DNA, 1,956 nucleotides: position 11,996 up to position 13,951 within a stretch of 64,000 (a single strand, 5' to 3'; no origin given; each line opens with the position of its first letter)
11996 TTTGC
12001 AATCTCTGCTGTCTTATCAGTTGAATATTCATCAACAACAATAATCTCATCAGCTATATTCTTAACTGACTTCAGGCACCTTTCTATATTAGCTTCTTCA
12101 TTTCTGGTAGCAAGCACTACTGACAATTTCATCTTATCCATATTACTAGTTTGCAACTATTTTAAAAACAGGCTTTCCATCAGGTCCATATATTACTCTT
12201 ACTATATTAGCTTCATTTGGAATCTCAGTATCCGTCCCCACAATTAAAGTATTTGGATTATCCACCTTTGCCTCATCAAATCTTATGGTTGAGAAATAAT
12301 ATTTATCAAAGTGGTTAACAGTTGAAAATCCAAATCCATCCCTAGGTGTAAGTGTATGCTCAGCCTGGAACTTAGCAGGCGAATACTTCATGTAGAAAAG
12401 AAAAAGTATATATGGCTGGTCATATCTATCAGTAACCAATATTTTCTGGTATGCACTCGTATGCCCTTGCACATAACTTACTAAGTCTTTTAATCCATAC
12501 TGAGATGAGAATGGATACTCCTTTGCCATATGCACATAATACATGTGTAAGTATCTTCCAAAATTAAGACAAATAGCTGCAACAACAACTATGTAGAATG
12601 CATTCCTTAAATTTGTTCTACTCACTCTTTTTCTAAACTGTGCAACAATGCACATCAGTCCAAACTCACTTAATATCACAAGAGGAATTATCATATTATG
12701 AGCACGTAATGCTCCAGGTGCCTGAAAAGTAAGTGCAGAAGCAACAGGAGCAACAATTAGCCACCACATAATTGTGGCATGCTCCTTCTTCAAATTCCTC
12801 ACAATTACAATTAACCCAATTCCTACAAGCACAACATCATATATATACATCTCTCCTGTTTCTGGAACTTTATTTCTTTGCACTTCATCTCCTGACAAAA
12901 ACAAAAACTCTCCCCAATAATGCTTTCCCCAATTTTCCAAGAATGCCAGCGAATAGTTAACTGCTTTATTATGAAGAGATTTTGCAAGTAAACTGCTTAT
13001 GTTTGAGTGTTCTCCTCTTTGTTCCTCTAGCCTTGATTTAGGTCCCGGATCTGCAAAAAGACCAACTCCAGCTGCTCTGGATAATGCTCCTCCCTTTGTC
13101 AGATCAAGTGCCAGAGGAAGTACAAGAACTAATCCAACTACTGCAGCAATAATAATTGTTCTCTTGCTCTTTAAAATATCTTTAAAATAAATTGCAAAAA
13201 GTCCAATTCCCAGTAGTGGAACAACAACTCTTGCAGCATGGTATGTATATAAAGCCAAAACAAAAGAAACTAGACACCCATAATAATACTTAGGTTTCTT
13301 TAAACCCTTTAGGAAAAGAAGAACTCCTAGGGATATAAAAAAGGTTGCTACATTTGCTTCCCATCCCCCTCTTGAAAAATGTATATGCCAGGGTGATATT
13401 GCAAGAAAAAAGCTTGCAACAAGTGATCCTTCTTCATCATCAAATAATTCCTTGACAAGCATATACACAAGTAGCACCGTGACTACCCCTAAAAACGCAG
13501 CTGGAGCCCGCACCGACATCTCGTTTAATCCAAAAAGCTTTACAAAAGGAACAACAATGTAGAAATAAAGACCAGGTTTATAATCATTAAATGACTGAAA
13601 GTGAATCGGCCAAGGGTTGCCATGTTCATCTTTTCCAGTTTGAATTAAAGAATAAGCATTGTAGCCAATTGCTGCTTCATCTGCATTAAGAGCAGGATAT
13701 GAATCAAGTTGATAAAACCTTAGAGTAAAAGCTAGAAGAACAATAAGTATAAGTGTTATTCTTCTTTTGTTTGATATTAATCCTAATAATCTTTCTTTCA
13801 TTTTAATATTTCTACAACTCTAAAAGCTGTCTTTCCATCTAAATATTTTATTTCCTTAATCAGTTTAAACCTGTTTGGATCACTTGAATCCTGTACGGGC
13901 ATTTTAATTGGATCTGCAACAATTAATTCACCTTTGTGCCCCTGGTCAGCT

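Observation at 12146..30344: Tandem array of 8 full-length, diverged PMT/GT39-like paralogs sharing a '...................' loop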

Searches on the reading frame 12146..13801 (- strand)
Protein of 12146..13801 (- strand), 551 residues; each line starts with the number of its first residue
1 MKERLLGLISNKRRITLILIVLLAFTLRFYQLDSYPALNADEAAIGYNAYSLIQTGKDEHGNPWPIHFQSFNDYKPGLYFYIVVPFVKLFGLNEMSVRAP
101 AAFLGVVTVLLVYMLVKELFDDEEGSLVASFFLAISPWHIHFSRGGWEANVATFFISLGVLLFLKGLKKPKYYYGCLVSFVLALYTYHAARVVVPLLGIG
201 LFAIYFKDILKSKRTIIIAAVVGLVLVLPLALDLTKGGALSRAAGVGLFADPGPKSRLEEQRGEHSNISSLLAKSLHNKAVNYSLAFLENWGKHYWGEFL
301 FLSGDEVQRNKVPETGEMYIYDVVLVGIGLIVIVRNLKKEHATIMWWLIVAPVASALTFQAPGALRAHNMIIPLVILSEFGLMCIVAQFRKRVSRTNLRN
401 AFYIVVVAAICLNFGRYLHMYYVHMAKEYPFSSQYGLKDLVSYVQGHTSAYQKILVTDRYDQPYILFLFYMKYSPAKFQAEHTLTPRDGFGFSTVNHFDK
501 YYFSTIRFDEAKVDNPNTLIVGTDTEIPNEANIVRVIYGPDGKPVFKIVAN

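Call 4: search_protein_families(library=pfam, proteins=[window:12146-13801:-], max_evalue=0.01)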
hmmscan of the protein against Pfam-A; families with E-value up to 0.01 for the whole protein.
window:12146-13801:- (551 aa): 2 families
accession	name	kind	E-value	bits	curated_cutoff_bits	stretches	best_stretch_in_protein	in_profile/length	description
PF13231.12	PMT_2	-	2.3e-15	57.6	26.1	1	75-230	2-157/160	Dolichyl-phosphate-mannose-protein mannosyltransferase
PF02366.24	PMT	-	8.9e-12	45.5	22.7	1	19-232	2-232/245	Dolichyl-phosphate-mannose-protein mannosyltransferase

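Call 14: search_solved_structures(query=A1, max_evalue=1, show_alignments=3)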
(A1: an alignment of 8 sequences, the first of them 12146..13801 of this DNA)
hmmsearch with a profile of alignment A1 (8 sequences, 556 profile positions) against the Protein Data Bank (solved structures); distinct sequences matched with E-value up to 1: 5.
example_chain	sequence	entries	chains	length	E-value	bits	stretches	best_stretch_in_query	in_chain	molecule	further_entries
5ezm_A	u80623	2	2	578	0.0015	20.5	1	65-239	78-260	4-amino-4-deoxy-L-arabinose transferase or related glycosyltransferases of PMT family | 4-amino-4-deoxy-L-arabinose (L-Ara4N) transferase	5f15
8i9p_Lh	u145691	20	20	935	0.011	17.7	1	95-198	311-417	dolichyl-diphosphooligosaccharide--protein glycotransferase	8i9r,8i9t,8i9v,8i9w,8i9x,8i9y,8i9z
2xa2_A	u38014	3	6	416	0.59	12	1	410-523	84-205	TREHALOSE-SYNTHASE TRET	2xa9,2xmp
2x6q_A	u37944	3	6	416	0.64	11.8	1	410-523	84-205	TREHALOSE-SYNTHASE TRET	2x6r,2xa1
2k6v_A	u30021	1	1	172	0.69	11.7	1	288-322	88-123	Putative cytochrome c oxidase assembly protein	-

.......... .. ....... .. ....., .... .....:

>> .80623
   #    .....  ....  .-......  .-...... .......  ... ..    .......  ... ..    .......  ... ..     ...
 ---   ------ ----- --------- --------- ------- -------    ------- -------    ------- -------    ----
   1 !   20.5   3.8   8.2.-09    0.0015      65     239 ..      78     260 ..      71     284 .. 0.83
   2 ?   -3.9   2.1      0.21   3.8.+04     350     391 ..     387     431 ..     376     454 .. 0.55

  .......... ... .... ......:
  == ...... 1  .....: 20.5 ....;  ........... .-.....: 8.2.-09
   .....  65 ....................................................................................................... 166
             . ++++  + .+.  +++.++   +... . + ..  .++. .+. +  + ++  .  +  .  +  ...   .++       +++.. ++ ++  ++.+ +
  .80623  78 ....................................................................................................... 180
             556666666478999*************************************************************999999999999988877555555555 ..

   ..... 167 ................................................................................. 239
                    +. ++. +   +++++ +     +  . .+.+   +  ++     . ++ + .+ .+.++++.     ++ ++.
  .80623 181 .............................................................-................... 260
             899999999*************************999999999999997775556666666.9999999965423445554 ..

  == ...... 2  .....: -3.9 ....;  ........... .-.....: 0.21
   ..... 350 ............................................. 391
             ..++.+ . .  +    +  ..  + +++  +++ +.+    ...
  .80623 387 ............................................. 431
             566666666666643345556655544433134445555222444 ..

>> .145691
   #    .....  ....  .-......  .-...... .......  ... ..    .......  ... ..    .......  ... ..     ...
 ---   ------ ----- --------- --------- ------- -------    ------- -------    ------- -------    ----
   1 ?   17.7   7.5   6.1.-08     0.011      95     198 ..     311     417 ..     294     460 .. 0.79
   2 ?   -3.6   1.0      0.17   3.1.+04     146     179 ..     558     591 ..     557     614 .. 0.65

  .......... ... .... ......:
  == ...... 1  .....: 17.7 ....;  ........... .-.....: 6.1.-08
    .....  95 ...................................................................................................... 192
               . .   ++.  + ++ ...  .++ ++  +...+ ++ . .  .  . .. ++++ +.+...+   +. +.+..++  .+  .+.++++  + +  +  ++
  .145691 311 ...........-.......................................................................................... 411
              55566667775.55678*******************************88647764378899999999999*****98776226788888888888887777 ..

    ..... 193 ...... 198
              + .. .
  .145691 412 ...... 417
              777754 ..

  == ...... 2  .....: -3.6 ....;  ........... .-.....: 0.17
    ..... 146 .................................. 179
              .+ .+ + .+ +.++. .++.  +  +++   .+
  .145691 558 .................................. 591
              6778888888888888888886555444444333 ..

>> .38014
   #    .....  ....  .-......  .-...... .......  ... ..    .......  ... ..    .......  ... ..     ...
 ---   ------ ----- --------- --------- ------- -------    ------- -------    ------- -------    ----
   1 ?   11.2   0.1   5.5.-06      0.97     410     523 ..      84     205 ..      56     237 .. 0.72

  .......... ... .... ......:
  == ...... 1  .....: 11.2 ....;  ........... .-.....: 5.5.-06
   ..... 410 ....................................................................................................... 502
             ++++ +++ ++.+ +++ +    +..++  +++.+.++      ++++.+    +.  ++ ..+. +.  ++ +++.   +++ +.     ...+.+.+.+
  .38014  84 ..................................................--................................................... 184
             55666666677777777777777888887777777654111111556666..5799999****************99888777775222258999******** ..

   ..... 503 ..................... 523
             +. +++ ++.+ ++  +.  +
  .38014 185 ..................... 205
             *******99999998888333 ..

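Call 16: find_homologous_proteins(query=window:12146-13801:-, max_evalue=1e-10)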
Query window:12146-13801:- (551 aa): 3163 proteins with E <= 1e-10 among 8000 candidates; the best 120 are listed.
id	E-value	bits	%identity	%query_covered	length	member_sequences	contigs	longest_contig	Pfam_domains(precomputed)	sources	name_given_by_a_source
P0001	0.0e+0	1069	86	95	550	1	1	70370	PF02366.25,PF13231.13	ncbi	-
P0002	2.7e-261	886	69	99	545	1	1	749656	PF02366.25,PF13231.13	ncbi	-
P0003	8.7e-261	885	70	98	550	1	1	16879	PF02366.25,PF13231.13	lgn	-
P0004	5.1e-260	882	69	96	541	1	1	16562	PF02366.25,PF13231.13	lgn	-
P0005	3.6e-259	879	69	98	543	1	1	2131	PF02366.25,PF13231.13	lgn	-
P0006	4.3e-250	849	68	98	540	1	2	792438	PF02366.25,PF13231.13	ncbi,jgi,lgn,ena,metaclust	metaclust:\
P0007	1.3e-249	848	68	98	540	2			PF02366.25,PF13231.13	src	-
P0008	2.0e-240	817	66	98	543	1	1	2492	PF02366.25,PF13231.13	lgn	-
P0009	1.6e-235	801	64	98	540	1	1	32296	PF02366.25,PF13231.13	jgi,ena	-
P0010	1.2e-233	795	64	98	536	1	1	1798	PF02366.25,PF13231.13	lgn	-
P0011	6.6e-233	792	64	96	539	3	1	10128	PF02366.25,PF13231.13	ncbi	ncbi:MAG: glycosyltransferase family 39 protein [Patescibacteria group bacterium]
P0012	1.6e-232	791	65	98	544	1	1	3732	PF02366.25,PF13231.13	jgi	jgi:4-amino-4-deoxy-L-arabinose transferase-like glycosyltransferase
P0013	2.7e-232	790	65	98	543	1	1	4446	PF02366.25,PF13231.13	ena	-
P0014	3.2e-232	790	65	95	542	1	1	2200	PF02366.25,PF13231.13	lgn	-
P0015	3.3e-231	787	64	98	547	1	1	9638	PF02366.25,PF13231.13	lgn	-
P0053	5.3e-224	763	61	98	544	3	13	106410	PF02366.25,PF13231.13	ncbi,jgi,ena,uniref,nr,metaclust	ncbi:MAG: hypothetical protein UW61_C0017G0009 [Candidatus Curtissbacteria bacterium GW2011_GWC1_44_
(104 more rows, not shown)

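Call 17: find_encoding_contigs(protein=P0006, flank=10000, max_places=2)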
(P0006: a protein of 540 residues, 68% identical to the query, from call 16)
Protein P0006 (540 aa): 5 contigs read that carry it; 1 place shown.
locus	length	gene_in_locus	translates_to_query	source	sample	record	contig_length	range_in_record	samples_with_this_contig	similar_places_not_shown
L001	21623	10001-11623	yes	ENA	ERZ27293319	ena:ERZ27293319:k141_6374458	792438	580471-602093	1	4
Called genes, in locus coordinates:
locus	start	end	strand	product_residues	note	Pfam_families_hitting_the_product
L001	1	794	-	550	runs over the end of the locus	PF13231:PMT_2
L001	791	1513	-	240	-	-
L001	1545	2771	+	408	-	-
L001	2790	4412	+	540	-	PF02366:PMT (weak), PF13231:PMT_2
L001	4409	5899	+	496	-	PF09586:YfhO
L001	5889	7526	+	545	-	PF02366:PMT, PF13231:PMT_2 (weak)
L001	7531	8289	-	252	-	PF01728:FtsJ (weak), PF13489:Methyltransf_23, PF13847:Methyltransf_31 (weak), PF08241:Methyltransf_11, PF08242:Methyltransf_12 (weak), PF13649:Methyltransf_25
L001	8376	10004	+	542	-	PF02366:PMT, PF13231:PMT_2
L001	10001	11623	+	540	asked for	PF02366:PMT, PF13231:PMT_2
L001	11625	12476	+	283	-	PF00535:Glycos_transf_2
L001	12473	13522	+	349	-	PF13579:Glyco_trans_4_4 (weak), PF13439:Glyco_transf_4, PF00534:Glycos_transf_1, PF13692:Glyco_trans_1_4, PF20706:GT4-conflict (faint)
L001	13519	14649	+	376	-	-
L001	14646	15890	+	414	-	PF01943:Polysacc_synt, PF13440:Polysacc_synt_3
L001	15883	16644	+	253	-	PF00535:Glycos_transf_2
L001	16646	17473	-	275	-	-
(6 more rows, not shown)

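Call 18: find_encoding_contigs(protein=P0053, flank=10000, max_places=2)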
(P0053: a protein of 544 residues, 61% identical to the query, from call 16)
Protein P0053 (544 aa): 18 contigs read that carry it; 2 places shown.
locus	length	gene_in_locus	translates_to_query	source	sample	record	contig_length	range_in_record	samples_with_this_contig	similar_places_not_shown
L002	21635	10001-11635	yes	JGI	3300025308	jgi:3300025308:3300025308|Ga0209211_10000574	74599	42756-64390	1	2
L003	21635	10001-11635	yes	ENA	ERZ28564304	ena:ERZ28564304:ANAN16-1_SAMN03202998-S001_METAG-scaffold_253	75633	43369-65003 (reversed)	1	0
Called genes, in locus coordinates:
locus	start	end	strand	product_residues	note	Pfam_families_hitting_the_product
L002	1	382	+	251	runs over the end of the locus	-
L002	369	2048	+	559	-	-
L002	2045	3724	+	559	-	PF02366:PMT (weak), PF13231:PMT_2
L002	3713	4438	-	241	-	PF13641:Glyco_tranf_2_3, PF00535:Glycos_transf_2, PF10111:Glyco_tranf_2_2 (weak)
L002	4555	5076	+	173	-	-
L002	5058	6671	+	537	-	PF13231:PMT_2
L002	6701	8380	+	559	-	PF13231:PMT_2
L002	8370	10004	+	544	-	PF13231:PMT_2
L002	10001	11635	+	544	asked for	PF02366:PMT, PF13231:PMT_2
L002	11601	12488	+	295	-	PF00535:Glycos_transf_2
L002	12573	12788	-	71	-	-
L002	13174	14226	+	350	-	PF13439:Glyco_transf_4, PF13579:Glyco_trans_4_4 (weak), PF00534:Glycos_transf_1, PF13692:Glyco_trans_1_4, PF13524:Glyco_trans_1_2 (weak), PF20706:GT4-conflict (weak)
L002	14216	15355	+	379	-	-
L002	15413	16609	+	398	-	PF01943:Polysacc_synt, PF13440:Polysacc_synt_3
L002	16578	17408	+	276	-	PF00535:Glycos_transf_2, PF13641:Glyco_tranf_2_3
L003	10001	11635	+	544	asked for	PF02366:PMT, PF13231:PMT_2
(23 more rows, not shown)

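Call 23: search_protein_families(library=ncbifam, proteins=[window:12146-13801:-], max_evalue=0.001)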
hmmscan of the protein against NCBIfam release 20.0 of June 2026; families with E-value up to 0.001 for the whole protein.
window:12146-13801:- (551 aa): 2 families
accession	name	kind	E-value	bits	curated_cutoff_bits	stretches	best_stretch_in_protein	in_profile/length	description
TIGR03663.1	TIGR03663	subfamily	1.4e-15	57.3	126.25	1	16-427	3-379/435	flippase activity-associated protein Agl23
NF047440.1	LA3751_2_3_fam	subfamily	9.4e-05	21.4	200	0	76-227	82-236/460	LA_3751/LA_3752 family putative glycosyltransferase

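Call 28: find_encoding_contigs(protein=window:12146-13801:-, flank=1000, max_places=3)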
Protein window:12146-13801:- (551 aa): no gene with exactly this product is on record in the collection.

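Call 29: predict_structure(alignment_id=A2)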
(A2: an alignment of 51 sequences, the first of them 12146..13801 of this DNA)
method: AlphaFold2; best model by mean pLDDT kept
length: 551 residues; sequences in the alignment: 51
mean_pLDDT: 88.4   pTM: 0.89
mean pLDDT of the five models: 88.4, 87.5, 86.7, 85.9, 83.6
residues with pLDDT >= 90: 355; 70-90: 141; 50-70: 42; < 50: 13
segments of 3 or more residues with pLDDT < 50: 1-9, 70-73
pLDDT, mean of each block of 10 residues (from residue 1): 41 93 96 87 91 91 63 62 94 94 96 98 97 95 76 97 97 96 89 95 96 92 86 66 66 81 85 84 90 92 76 90 97 94 97 87 85 98 96 95 96 95 83 79 93 92 91 96 83 86 94 94 93 93 92 93
secondary structure, 60 per line:
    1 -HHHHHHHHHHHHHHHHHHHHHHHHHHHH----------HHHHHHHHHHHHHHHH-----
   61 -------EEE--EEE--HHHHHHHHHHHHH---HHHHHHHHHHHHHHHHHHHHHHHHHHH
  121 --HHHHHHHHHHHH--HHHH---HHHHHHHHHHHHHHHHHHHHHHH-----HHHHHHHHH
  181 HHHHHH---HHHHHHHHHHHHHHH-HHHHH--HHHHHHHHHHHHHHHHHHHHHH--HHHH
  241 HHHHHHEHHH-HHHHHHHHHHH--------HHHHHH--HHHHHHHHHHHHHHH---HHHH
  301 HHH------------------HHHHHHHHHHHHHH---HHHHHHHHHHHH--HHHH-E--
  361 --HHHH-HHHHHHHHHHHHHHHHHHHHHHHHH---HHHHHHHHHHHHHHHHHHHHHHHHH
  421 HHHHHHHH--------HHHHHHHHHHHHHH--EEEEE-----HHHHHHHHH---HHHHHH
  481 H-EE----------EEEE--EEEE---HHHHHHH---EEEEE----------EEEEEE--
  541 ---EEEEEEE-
elements in order: H2-29 H40-55 E68-70 E73-75 H78-90 H94-120 H123-134 H137-140 H144-166 H172-186 H190-204 H206-210 H213-234 H237-246 H252-262 H271-276 H279-293 H297-303 H322-335 H339-350 H353-356 H363-366 H368-392 H396-428 H437-450 E453-457 H463-471 H475-481 E495-498 E501-504 H508-514 E518-522 E533-538 E544-550

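Call 40: find_related_loci(query=window:12146-13801:-, collection=genome_contigs, flank=10000)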
Query window:12146-13801:- (551 aa) in genome_contigs; peptide patterns used: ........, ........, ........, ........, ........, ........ (x = any residue, [..] = any of these).
116 stretches matched a pattern; 30 encode a relative of the query (tblastn E <= 1e-3); 29 distinct loci.
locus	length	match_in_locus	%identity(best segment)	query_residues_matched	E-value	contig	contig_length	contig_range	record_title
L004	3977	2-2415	62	9-551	0e+0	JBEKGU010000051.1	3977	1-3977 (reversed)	MAG: Candidatus Microgenomates bacterium isolate SPRUCE 260 SPRUCE_260_51, whole genome shotgun sequence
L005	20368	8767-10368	59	10-551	0e+0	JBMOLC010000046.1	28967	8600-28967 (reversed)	MAG: Patescibacteria group bacterium isolate Betzabe_MAG014 MAG014_46, whole genome shotgun sequence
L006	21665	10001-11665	61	11-551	0e+0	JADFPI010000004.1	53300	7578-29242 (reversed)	MAG: Patescibacteria group bacterium isolate B72T1L10 B72T1L10_NODE492, whole genome shotgun sequence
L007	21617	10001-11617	58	27-551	0e+0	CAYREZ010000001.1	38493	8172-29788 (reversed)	MAG TPA_asm: uncultured Gammaproteobacteria bacterium isolate SRP050083_co1_461 genome assembly, contig: NODE_327_length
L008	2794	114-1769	55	9-551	0e+0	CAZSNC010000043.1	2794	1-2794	MAG TPA_asm: uncultured Gammaproteobacteria bacterium isolate SRP278252_co1_260 genome assembly, contig: NODE_79305_leng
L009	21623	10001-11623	59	28-551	0e+0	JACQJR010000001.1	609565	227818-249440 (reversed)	MAG: Candidatus Microgenomates bacterium isolate NC_groundwater_1156_Ag_S-0.1um_40_307 S_p1_S3_coassembly_k141_153347, w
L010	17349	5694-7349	57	8-551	0e+0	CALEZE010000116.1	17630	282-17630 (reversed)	MAG TPA_asm: uncultured bacterium isolate SRR7515931_bin.142_CONCOCT_v1.1_MAG genome assembly, contig: ERZ869938.1579, w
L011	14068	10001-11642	59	9-551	0e+0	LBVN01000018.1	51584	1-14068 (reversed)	MAG: Candidatus Woesebacteria bacterium GW2011_GWB1_38_8b UT10_C0018, whole genome shotgun sequence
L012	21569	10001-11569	57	30-551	0e+0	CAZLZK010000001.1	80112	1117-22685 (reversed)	MAG TPA_asm: uncultured Gammaproteobacteria bacterium isolate SRP269290_co1_809 genome assembly, contig: NODE_289_length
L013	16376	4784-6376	60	17-551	0e+0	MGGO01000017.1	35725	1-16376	MAG: Candidatus Woesebacteria bacterium RIFCSPHIGHO2_01_FULL_44_10 rifcsphigho2_01_scaffold_4208, whole genome shotgun s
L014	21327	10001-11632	55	15-551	0e+0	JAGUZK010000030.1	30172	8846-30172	MAG: Candidatus Woesebacteria bacterium isolate DeMMO6_59 c_000000001932, whole genome shotgun sequence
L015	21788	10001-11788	50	13-551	0e+0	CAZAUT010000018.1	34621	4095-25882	MAG TPA_asm: uncultured Gammaproteobacteria bacterium isolate SRP319275_co4_74 genome assembly, contig: NODE_675_length_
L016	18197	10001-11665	59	13-551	0e+0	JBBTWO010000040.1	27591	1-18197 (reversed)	MAG: Patescibacteria group bacterium isolate H41-bin046_1 H41_bin046_1_000000000040, whole genome shotgun sequence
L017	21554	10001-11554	57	33-551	0e+0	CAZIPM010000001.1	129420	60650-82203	MAG TPA_asm: uncultured Gammaproteobacteria bacterium isolate SRP050083_co2_604 genome assembly, contig: NODE_30_length_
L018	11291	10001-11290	56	12-442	3e-164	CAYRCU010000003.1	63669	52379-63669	MAG TPA_asm: uncultured Gammaproteobacteria bacterium isolate SRP338002_co1_166 genome assembly, contig: NODE_429_length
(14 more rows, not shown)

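Call 75: search_protein_representatives(alignment_id=A1)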
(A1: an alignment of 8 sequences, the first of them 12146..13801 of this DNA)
Query: 8 sequences, 556 profile positions. Proteins with E-value up to 0.001 (for the whole library): 37618; up to 1e-10: 16305; up to 1e-30: 6724. The best 150 are listed.
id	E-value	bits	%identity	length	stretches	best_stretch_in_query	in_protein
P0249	1.9e-162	558.3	-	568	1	14-555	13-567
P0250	3.1e-158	544.4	-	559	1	7-553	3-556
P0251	1.3e-157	542.3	-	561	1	1-555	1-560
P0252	1.7e-157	541.9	-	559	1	11-555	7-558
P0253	3.2e-157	541.0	-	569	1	12-554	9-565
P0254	7.0e-156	536.6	-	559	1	1-554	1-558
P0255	5.3e-155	533.7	-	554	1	5-554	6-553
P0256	3.8e-154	530.9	-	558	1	10-555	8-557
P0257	4.6e-154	530.6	-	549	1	11-552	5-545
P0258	6.2e-154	530.2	-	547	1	12-555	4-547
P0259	2.9e-153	528.0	-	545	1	5-554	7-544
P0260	8.5e-153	526.4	-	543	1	12-555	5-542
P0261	1.1e-152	526.0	-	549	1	7-555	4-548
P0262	1.4e-151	522.4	-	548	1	12-555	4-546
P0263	6.1e-151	520.3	-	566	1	13-555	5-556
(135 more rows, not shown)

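Call 78: search_solved_structures(query=window:12146-13801:-, max_evalue=10, show_alignments=2)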
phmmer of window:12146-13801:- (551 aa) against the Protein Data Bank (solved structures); distinct sequences matched with E-value up to 10: 0.
